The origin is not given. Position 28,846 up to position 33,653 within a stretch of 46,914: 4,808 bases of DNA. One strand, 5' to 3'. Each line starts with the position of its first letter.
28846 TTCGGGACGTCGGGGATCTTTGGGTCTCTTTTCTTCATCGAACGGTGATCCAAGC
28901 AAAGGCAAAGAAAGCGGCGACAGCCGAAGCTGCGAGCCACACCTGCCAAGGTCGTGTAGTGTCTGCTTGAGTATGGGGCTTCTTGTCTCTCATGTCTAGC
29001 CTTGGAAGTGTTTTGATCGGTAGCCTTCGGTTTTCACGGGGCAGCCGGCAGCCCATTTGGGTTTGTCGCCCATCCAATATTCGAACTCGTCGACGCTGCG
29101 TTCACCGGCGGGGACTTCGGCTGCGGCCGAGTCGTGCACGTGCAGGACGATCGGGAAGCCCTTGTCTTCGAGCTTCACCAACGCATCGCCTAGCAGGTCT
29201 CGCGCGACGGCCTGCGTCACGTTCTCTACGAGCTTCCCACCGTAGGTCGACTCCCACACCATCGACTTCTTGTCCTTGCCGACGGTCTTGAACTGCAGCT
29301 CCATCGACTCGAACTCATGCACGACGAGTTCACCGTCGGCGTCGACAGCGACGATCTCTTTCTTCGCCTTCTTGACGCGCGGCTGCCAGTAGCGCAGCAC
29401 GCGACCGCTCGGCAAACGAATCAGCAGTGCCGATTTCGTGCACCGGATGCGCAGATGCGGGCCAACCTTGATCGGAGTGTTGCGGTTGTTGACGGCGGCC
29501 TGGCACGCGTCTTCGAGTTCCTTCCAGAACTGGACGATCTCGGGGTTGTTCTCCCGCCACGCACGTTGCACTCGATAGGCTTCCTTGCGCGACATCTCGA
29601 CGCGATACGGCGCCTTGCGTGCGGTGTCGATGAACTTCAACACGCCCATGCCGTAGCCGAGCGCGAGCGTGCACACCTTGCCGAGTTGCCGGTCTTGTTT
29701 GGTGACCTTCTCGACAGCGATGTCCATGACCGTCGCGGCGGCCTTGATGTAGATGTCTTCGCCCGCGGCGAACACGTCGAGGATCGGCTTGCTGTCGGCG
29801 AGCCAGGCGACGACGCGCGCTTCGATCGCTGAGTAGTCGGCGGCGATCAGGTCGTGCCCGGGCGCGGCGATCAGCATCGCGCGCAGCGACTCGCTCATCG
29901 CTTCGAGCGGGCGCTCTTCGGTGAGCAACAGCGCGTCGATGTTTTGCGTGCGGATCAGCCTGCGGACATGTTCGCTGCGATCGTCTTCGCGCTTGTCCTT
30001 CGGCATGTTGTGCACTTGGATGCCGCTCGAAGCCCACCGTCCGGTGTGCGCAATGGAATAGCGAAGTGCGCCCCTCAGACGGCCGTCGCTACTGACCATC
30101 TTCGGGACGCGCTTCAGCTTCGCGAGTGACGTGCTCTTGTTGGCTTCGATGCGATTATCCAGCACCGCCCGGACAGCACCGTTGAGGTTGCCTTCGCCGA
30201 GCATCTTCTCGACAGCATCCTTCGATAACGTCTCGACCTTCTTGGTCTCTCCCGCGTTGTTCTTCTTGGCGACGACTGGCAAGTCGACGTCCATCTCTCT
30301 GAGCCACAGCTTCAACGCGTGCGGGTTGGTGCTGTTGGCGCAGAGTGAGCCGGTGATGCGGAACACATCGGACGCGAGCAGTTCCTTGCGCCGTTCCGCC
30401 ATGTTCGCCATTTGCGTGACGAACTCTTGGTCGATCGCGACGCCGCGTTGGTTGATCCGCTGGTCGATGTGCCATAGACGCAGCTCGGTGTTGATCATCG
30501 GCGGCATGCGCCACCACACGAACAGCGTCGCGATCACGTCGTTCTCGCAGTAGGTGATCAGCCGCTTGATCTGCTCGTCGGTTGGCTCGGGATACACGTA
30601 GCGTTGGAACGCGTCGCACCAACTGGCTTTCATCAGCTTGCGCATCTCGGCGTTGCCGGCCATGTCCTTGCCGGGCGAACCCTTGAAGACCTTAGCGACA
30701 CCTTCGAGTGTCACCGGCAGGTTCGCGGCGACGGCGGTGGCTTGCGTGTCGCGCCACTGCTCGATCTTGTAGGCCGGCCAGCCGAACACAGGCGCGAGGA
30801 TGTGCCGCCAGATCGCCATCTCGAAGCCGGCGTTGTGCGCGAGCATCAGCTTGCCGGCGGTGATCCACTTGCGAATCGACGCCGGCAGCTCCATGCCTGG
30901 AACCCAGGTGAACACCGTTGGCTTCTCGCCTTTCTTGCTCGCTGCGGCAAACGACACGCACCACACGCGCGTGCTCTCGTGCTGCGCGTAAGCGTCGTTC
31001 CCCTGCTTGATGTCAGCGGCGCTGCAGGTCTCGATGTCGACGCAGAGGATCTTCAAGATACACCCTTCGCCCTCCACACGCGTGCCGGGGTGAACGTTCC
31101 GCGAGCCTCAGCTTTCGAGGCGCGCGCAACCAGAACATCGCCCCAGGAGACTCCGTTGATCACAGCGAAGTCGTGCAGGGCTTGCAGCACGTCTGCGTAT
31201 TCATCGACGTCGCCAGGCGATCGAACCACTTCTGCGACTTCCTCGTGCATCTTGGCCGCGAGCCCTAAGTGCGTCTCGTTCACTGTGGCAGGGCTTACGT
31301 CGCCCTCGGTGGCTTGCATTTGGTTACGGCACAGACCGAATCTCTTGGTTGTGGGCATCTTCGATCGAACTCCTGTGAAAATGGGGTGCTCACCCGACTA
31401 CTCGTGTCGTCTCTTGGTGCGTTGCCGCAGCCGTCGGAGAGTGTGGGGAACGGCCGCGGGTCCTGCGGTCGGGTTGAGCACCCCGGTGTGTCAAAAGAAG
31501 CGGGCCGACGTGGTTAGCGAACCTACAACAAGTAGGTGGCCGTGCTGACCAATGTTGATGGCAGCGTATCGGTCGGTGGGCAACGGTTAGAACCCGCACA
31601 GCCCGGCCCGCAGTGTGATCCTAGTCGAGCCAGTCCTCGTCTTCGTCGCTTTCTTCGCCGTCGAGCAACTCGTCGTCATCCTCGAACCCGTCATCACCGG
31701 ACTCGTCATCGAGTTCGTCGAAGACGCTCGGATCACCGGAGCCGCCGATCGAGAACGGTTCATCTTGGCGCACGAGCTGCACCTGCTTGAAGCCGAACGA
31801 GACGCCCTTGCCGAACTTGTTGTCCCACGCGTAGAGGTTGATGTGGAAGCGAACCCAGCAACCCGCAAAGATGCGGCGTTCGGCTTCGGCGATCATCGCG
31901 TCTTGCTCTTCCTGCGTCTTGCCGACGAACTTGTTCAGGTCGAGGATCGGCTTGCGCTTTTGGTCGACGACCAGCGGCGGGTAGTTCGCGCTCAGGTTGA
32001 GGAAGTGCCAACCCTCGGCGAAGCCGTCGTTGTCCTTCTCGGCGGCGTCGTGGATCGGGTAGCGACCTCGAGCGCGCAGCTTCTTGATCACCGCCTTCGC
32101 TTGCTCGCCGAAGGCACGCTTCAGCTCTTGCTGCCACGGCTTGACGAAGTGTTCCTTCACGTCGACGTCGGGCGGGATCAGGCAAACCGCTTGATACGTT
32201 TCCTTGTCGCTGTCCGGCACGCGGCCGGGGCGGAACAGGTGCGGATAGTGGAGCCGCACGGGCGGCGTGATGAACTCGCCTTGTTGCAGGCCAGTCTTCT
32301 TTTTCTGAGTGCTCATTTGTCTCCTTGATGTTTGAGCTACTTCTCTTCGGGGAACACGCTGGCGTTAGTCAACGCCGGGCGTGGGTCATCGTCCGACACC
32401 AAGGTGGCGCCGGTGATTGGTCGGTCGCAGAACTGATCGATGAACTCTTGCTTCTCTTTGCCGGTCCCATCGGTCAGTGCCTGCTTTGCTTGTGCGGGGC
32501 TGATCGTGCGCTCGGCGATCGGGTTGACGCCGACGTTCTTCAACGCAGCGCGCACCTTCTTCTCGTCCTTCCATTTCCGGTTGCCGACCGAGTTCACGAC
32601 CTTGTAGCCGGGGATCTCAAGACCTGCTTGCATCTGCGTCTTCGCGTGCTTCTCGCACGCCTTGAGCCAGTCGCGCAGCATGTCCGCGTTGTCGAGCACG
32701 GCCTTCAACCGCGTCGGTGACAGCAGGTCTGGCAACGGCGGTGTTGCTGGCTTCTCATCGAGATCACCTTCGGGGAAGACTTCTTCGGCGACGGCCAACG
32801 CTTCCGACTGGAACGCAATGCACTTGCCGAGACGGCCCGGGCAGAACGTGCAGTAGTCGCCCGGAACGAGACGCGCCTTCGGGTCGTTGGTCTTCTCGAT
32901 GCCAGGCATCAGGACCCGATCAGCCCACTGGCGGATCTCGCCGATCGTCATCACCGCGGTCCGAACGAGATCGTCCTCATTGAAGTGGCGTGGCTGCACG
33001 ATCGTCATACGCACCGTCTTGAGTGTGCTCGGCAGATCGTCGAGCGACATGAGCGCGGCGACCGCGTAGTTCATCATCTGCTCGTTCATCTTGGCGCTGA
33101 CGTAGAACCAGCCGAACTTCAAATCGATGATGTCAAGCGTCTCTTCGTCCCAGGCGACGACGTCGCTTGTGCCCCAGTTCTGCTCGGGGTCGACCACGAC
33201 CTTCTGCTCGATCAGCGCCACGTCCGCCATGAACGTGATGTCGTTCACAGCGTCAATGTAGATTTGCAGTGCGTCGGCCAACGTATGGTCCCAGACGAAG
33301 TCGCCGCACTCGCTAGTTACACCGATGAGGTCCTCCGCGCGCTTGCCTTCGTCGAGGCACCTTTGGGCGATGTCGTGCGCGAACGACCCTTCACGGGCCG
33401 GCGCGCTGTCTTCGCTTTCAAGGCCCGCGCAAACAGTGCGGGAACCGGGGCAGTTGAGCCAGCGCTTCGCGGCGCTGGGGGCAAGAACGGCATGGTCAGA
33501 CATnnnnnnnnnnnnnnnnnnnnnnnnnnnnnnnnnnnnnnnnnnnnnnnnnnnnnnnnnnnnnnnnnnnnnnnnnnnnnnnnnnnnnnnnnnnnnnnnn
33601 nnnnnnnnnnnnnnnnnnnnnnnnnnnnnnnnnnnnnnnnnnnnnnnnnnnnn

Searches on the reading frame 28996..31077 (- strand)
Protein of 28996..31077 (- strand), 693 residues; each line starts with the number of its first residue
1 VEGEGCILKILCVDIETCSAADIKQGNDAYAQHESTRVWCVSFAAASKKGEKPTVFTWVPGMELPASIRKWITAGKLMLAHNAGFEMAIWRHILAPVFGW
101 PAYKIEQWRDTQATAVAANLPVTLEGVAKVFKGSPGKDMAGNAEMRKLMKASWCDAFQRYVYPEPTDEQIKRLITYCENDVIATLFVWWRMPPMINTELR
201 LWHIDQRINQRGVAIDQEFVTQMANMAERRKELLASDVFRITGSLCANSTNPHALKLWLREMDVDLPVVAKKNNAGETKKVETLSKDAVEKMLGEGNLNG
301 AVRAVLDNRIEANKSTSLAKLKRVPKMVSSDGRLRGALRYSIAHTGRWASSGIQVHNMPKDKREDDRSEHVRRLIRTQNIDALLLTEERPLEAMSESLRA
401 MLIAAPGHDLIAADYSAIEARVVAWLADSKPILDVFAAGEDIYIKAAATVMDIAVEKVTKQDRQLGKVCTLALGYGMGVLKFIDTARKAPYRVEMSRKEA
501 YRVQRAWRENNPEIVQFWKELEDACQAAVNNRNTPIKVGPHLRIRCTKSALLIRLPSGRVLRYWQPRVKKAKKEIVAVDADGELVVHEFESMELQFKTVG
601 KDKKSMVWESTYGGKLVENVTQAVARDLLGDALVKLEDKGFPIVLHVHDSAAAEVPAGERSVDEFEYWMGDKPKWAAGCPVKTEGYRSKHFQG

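Call 26: search_protein_families(library=pfam, proteins=[window:28996-31077:-], max_evalue=0.01)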
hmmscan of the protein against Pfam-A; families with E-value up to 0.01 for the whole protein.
window:28996-31077:- (693 aa): 1 family
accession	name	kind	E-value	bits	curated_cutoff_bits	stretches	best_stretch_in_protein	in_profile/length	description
PF00476.26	DNA_pol_A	-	1e-26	94.3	34.3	1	220-527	4-264/381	DNA polymerase family A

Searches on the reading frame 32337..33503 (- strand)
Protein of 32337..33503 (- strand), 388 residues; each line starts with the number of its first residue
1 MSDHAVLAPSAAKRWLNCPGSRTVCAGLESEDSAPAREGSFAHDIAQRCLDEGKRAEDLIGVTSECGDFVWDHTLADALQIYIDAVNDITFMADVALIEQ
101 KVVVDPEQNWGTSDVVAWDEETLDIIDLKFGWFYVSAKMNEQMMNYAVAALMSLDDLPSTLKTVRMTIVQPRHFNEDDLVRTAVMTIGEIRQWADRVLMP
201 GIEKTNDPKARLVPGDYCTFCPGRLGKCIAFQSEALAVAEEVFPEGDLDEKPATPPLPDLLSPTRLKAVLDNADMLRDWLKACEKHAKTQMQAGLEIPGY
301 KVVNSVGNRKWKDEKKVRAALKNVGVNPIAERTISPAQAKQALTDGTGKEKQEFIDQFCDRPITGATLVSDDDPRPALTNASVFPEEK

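Call 26: search_protein_families(library=pfam, proteins=[window:32337-33503:-], max_evalue=0.01)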
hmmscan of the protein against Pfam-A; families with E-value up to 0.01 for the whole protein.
window:32337-33503:- (388 aa): 2 families
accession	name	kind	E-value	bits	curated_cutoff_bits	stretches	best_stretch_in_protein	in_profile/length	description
PF10926.14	DUF2800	-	4.2e-72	243.8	21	1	4-376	1-368/368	Protein of unknown function (DUF2800)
PF12705.13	PDDEXK_1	-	9.1e-07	29.5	22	1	9-222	4-241/247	PD-(D/E)XK nuclease superfamily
